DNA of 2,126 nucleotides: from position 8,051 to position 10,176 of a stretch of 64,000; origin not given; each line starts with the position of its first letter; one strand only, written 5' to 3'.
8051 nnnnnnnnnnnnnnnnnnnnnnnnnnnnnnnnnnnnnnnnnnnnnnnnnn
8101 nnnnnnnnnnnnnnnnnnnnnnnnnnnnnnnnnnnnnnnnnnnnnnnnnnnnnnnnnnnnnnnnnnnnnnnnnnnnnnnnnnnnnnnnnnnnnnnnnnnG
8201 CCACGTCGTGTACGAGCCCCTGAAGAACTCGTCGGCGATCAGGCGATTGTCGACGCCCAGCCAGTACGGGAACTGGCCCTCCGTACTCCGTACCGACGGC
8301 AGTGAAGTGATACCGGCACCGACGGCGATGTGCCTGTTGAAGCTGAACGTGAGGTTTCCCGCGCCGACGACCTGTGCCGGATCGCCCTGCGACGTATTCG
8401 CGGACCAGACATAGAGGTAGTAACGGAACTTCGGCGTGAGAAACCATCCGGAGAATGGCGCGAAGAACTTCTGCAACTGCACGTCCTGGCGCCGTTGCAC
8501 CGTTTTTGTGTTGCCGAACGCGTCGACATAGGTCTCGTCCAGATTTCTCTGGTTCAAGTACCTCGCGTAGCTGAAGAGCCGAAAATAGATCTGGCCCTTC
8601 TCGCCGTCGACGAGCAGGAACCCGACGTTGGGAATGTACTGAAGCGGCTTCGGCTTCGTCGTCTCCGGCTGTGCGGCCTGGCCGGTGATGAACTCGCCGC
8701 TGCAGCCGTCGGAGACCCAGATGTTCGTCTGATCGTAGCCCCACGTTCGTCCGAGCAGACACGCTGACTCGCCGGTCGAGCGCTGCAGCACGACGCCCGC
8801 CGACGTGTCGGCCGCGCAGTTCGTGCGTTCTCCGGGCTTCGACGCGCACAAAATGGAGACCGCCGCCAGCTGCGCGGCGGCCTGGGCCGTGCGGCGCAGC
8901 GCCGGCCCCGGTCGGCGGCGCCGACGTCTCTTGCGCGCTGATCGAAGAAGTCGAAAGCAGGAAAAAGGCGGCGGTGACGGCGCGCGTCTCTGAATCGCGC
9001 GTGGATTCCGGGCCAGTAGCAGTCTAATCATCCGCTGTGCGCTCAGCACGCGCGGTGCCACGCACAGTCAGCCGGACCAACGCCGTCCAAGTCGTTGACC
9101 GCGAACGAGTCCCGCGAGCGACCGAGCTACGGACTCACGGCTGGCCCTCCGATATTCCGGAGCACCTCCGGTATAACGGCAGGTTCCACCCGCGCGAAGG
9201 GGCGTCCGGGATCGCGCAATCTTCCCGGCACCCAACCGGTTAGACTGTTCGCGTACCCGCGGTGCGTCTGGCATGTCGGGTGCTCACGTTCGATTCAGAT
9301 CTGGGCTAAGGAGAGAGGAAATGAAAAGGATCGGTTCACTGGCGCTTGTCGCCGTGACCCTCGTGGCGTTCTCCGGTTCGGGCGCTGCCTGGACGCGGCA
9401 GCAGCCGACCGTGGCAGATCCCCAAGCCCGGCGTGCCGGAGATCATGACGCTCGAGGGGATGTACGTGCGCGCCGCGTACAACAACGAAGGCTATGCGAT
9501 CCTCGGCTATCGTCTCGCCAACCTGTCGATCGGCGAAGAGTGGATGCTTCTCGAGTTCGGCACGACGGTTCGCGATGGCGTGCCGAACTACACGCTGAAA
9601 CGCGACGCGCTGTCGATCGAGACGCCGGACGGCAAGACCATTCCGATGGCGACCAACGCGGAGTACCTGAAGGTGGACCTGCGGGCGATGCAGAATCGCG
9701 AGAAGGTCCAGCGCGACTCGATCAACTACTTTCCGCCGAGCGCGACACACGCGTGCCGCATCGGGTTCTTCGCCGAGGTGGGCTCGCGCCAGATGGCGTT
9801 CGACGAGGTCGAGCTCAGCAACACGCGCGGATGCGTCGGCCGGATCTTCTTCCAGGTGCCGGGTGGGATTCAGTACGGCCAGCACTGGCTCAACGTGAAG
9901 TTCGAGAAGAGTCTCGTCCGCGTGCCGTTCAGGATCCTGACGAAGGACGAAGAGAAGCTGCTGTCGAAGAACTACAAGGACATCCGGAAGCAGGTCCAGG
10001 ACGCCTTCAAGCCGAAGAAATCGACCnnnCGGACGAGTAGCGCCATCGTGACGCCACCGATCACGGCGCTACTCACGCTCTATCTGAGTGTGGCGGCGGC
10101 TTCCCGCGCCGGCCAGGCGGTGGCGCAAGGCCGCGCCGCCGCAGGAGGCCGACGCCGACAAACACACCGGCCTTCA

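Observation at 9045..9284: Back-to-back sigma-54 promoters around site A, upstream of the Asn/Gln-Asp operon and a lipoprotein-porin pair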

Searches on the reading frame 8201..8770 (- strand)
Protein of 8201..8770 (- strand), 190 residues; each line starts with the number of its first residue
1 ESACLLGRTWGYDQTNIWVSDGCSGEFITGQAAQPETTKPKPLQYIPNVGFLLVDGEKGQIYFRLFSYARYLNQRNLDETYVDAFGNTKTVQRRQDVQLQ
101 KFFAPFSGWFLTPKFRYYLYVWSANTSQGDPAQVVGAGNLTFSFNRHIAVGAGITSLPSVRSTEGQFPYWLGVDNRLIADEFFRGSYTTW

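Call 23: find_related_loci(query=window:8201-8770:-, collection=genome_contigs, flank=10000)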
Query window:8201-8770:- (190 aa) in genome_contigs; peptide patterns used: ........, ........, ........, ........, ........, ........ (x = any residue, [..] = any of these).
354 stretches matched a pattern; 176 encode a relative of the query (tblastn E <= 1e-3); the best 80 are kept; 80 distinct loci.
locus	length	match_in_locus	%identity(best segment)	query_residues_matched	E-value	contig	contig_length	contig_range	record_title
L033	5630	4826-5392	92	1-189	7e-120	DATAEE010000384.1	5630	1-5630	MAG TPA_asm: Vicinamibacterales bacterium isolate SMAG_U6769 k141_1340139, whole genome shotgun sequence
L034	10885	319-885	92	1-189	4e-120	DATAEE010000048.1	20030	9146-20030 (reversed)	MAG TPA_asm: Vicinamibacterales bacterium isolate SMAG_U6769 k141_2803345, whole genome shotgun sequence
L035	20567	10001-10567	92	1-189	2e-119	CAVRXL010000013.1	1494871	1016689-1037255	MAG: uncultured Acidobacteriota bacterium isolate MFD06229.bin.1.246 genome assembly, contig: contig_9508, whole genome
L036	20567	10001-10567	88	1-189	4e-115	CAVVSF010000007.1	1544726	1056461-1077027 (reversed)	MAG: uncultured Acidobacteriota bacterium isolate MFD02840.bin.1.397 genome assembly, contig: contig_4388, whole genome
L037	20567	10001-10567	85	1-189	7e-113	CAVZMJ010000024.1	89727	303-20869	MAG: uncultured Acidobacteriota bacterium isolate MFD02242.bin.2.7 genome assembly, contig: contig_7486, whole genome sh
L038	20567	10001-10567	85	1-189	5e-113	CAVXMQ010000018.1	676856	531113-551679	MAG: uncultured Acidobacteriota bacterium isolate MFD02840.bin.2.60 genome assembly, contig: contig_35022, whole genome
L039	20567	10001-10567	86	1-189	4e-112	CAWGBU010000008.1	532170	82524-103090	MAG: uncultured Acidobacteriota bacterium isolate MFD06229.bin.2.238 genome assembly, contig: contig_5141, whole genome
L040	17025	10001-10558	87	1-186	1e-112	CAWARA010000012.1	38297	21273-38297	MAG: uncultured Acidobacteriota bacterium isolate MFD02840.bin.2.141 genome assembly, contig: contig_23365, whole genome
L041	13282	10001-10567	84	1-189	7e-112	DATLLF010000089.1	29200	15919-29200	MAG TPA_asm: Vicinamibacterales bacterium isolate SMAG_U13741 k141_2764554, whole genome shotgun sequence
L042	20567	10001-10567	85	1-189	2e-111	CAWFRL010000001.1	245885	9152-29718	MAG: Vicinamibacteria bacterium isolate MFD00962.bin.2.121 genome assembly, contig: contig_101594, whole genome shotgun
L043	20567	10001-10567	85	1-189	2e-111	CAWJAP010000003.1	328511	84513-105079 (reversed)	MAG: Vicinamibacterales bacterium isolate MFD04850.bin.2.159 genome assembly, contig: contig_11280, whole genome shotgun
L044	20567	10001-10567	84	1-189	2e-111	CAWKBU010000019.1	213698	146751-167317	MAG: uncultured Acidobacteriota bacterium isolate MFD03066.bin.2.196 genome assembly, contig: contig_37798, whole genome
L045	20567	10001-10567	85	1-189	8e-111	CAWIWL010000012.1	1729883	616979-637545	MAG: uncultured Acidobacteriota bacterium isolate MFD04850.bin.1.225 genome assembly, contig: contig_2867, whole genome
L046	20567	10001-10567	83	1-189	7e-111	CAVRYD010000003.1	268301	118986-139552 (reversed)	MAG: uncultured Acidobacteriota bacterium isolate MFD02199.bin.2.70 genome assembly, contig: contig_1916, whole genome s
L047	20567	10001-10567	83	1-189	1e-110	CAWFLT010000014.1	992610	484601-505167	MAG: uncultured Acidobacteriota bacterium isolate MFD06229.bin.2.51 genome assembly, contig: contig_4154, whole genome s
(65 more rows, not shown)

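Call 50: search_protein_families(library=ncbifam, proteins=[window:8201-8770:-], max_evalue=0.001)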
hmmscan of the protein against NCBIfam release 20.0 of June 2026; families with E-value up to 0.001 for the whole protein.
window:8201-8770:- (190 aa): 1 family
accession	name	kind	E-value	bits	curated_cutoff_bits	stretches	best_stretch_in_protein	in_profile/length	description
NF035930.1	lectin_2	subfamily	3.5e-05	23.6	100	1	3-35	32-67/238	lectin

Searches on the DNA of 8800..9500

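Call 51: search_rna_families(source=window, start=8800, end=9500, threshold=evalue, max_evalue=1)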
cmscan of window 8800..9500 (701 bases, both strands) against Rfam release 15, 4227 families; matches with E-value up to 1: 1.
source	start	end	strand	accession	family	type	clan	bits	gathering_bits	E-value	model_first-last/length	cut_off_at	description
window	8933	9013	+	RF01670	P17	Gene; sRNA;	-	14.7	45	0.28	141-222/282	no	Pseudomonas sRNA P17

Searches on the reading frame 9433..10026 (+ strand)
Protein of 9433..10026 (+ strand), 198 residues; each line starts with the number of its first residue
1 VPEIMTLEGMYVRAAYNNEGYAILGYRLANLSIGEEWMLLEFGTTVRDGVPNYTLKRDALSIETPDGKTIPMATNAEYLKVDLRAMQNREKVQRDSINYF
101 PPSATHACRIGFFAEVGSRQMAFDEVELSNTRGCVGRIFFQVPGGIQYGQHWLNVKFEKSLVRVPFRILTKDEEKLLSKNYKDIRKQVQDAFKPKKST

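Call 12: search_protein_families(library=pfam, proteins=[window:9433-10026:+], max_evalue=0.01)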
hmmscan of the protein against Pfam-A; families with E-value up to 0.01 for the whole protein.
window:9433-10026:+ (198 aa): 0 families

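Call 17: find_related_loci(query=window:9433-10026:+, collection=genome_contigs, flank=10000)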
Query window:9433-10026:+ (198 aa) in genome_contigs; peptide patterns used: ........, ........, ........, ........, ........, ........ (x = any residue, [..] = any of these).
99 stretches matched a pattern; 32 encode a relative of the query (tblastn E <= 1e-3); 32 distinct loci.
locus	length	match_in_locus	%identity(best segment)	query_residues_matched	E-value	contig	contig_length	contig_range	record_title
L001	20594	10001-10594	97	1-198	6e-133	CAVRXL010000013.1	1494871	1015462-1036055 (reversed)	MAG: uncultured Acidobacteriota bacterium isolate MFD06229.bin.1.246 genome assembly, contig: contig_9508, whole genome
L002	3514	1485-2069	82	1-195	1e-116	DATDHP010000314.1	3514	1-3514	MAG TPA_asm: Vicinamibacterales bacterium isolate SMAG_U281 k141_423268, whole genome shotgun sequence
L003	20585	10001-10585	78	1-195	2e-108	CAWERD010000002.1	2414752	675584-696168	MAG: Vicinamibacterales bacterium isolate MFD09212.bin.1.144 genome assembly, contig: contig_3066, whole genome shotgun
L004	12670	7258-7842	78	1-195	4e-108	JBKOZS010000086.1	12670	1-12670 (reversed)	MAG: Acidobacteriota bacterium isolate GB_HAYS_MAG_00028 GB_HAYS_000001282819, whole genome shotgun sequence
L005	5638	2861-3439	79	1-193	1e-107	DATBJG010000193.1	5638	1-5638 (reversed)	MAG TPA_asm: Vicinamibacterales bacterium isolate SMAG_U3914 k141_4153328, whole genome shotgun sequence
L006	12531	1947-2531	77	1-195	5e-107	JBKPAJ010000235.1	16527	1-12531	MAG: Acidobacteriota bacterium isolate GB_HAYS_MAG_00008 GB_HAYS_000001479576, whole genome shotgun sequence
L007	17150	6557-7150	76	1-198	2e-107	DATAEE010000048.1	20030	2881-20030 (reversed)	MAG TPA_asm: Vicinamibacterales bacterium isolate SMAG_U6769 k141_2803345, whole genome shotgun sequence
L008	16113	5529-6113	76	1-195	4e-106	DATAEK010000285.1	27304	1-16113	MAG TPA_asm: Vicinamibacterales bacterium isolate SMAG_U6775 k141_2489305, whole genome shotgun sequence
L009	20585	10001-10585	74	1-195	2e-104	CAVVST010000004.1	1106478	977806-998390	MAG: uncultured Acidobacteriota bacterium isolate MFD02840.bin.2.185 genome assembly, contig: contig_3150, whole genome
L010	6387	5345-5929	75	1-195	4e-103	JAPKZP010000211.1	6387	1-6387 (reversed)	MAG: Acidobacteria bacterium isolate LacPavin_0419_WC70S_MAG_67_7 LacPavin_0419_WC70S_scaffold_145703, whole genome shot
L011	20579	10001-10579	74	1-193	3e-102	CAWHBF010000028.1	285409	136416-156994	MAG: uncultured Acidobacteriota bacterium isolate MFD00962.bin.1.54 genome assembly, contig: contig_39961, whole genome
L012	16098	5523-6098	72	1-192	9e-99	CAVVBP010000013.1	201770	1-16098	MAG: Vicinamibacterales bacterium isolate MFD02809.bin.1.263 genome assembly, contig: contig_62207, whole genome shotgun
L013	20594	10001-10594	71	1-198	1e-98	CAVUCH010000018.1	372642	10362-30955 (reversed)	MAG: Vicinamibacteria bacterium isolate MFD02840.bin.3.332 genome assembly, contig: contig_71759, whole genome shotgun s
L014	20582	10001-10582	74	3-196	1e-98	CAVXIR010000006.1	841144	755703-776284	MAG: Vicinamibacterales bacterium isolate MFD09212.bin.1.252 genome assembly, contig: contig_7173, whole genome shotgun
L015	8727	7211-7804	71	1-198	3e-97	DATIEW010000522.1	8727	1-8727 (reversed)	MAG TPA_asm: Vicinamibacterales bacterium isolate SMAG_U16379 k141_1060840, whole genome shotgun sequence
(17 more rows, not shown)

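Call 50: search_protein_families(library=ncbifam, proteins=[window:9433-10026:+], max_evalue=0.001)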
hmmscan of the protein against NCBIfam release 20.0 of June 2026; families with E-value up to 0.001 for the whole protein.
window:9433-10026:+ (198 aa): 0 families
